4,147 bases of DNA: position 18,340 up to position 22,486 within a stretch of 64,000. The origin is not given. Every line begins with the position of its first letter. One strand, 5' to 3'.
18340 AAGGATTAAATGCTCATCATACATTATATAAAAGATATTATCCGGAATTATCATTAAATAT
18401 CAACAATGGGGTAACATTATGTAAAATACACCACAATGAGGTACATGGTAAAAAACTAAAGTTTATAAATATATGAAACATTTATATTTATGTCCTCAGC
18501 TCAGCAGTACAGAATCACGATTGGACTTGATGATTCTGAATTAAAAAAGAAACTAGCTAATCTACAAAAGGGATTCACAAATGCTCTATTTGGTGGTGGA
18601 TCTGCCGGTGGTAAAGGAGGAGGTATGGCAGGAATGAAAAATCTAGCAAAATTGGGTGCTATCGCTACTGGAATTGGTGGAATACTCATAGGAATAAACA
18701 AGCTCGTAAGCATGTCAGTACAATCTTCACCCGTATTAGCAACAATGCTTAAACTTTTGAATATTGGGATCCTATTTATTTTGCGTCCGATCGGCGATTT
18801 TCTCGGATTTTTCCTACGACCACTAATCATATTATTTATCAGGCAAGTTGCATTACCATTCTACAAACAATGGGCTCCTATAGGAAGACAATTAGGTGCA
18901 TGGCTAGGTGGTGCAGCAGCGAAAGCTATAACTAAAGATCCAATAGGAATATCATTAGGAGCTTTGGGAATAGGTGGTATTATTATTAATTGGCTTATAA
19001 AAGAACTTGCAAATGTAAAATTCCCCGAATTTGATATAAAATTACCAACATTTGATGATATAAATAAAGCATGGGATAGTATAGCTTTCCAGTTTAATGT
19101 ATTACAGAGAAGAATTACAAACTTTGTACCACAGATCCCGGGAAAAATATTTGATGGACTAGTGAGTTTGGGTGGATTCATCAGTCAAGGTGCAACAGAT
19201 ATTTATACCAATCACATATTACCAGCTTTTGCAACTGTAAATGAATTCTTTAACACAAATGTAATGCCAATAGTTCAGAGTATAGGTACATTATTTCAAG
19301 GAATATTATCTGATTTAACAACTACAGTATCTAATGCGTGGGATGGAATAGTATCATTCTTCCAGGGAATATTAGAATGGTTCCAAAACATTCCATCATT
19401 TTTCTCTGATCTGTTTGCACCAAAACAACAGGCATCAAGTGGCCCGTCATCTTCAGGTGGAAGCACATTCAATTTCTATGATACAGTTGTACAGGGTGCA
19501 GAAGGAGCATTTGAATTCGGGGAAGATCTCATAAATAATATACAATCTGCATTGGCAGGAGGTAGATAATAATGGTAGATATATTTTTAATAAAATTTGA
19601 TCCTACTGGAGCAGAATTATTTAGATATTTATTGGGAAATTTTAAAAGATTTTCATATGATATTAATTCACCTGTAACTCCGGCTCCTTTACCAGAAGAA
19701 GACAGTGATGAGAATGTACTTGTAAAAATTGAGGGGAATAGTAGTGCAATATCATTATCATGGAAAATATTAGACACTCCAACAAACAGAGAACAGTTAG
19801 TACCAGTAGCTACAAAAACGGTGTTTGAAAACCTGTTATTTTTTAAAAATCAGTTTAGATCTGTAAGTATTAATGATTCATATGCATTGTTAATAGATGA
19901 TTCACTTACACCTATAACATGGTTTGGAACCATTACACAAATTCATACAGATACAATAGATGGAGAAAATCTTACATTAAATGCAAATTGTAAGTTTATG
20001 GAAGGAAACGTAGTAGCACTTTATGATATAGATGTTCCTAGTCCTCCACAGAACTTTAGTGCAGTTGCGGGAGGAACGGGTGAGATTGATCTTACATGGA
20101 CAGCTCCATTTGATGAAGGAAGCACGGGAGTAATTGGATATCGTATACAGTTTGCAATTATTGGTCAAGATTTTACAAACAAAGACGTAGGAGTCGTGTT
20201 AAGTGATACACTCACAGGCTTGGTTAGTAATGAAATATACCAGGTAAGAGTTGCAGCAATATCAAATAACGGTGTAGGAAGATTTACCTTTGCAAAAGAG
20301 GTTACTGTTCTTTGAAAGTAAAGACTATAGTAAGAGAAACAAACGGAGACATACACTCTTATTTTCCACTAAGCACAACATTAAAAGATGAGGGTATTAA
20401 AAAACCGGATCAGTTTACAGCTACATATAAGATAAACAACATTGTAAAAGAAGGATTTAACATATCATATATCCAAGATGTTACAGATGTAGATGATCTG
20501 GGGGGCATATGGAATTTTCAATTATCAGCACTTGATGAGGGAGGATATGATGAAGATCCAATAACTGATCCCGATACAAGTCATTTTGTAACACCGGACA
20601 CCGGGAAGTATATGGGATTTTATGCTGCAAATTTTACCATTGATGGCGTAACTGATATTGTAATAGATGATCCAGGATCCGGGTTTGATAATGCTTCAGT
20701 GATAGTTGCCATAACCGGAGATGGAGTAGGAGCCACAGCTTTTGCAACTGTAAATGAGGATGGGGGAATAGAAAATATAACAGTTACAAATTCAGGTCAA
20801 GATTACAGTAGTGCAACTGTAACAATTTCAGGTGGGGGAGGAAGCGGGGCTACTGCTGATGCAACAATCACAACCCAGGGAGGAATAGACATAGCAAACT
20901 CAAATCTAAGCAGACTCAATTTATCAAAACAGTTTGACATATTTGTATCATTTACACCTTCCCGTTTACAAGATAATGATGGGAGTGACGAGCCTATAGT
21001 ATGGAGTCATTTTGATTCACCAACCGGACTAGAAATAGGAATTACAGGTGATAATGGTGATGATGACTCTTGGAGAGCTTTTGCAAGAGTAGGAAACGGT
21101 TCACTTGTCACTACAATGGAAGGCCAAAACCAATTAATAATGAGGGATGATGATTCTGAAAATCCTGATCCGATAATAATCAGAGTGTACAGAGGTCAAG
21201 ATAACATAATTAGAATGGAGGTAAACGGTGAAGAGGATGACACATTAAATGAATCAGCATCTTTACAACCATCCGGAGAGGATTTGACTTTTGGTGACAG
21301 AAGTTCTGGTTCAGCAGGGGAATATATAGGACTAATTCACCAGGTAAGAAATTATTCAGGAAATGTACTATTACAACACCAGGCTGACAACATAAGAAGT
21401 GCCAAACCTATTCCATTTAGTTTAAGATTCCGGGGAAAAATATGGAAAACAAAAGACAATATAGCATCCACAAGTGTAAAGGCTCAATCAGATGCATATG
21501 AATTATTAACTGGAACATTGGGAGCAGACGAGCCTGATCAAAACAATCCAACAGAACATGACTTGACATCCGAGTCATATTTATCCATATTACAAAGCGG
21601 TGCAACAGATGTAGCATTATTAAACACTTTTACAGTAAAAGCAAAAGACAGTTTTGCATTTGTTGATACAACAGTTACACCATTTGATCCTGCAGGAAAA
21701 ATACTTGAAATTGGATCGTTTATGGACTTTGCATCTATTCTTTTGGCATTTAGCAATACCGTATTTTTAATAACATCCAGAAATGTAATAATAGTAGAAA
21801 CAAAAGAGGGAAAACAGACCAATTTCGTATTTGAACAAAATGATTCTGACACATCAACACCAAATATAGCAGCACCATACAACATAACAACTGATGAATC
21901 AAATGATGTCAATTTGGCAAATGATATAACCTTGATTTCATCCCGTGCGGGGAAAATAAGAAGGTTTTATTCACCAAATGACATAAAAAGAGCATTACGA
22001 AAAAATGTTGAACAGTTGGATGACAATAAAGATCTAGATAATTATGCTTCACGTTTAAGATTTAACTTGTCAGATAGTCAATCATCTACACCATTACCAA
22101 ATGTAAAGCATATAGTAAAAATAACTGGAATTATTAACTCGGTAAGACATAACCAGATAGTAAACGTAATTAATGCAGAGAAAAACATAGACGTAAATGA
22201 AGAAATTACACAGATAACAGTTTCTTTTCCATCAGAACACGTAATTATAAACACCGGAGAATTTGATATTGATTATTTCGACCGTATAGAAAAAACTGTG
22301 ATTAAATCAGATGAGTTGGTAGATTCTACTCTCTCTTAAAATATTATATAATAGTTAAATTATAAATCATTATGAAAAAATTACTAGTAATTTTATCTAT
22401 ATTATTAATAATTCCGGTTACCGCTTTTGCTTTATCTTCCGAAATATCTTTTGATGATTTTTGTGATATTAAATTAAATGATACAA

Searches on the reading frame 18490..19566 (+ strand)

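Call 83: search_protein_families(library=phrogs, max_evalue=0.001, proteins=[window:18490-19566:+])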
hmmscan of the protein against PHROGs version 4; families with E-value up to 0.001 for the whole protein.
window:18490-19566:+ (359 aa): 7 families
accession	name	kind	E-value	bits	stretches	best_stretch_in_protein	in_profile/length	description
phrog_58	-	tail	0.00028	20.3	1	18-343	501-837/1544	tail length tape measure protein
phrog_305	-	tail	0.0003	20.5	1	46-357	369-663/1001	tail length tape measure protein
phrog_17020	-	unknown function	0.00033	20.9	1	191-351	90-214/353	-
phrog_5493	-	tail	0.00045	19.6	1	191-303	661-773/1102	tail length tape measure protein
phrog_3981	-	tail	0.00053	20.2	1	53-307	257-466/584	tail length tape measure protein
phrog_167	-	tail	0.00094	18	0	23-316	607-828/1555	tail length tape measure protein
phrog_1535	-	tail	0.00099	18.3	1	66-355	734-980/1152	tail length tape measure protein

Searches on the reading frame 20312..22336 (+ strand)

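Call 83: search_protein_families(library=phrogs, max_evalue=0.001, proteins=[window:20312-22336:+])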
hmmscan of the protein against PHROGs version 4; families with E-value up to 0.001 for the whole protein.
window:20312-22336:+ (675 aa): 6 families
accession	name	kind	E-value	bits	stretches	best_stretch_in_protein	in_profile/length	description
phrog_438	-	tail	1.7e-10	41.7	1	112-191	197-280/478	baseplate wedge subunit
phrog_22827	-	unknown function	8.5e-09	35.6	1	111-194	141-228/613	-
phrog_701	-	head and packaging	1.4e-08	31.9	1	112-188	1125-1202/6136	virion structural protein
phrog_19630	-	head and packaging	2.7e-08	33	1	109-188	1118-1198/1266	virion structural protein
phrog_460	-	connector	4.8e-07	29.8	1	99-173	217-292/385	head closure Hc2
phrog_708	-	tail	3e-06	26.1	1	107-192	811-896/1383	baseplate wedge subunit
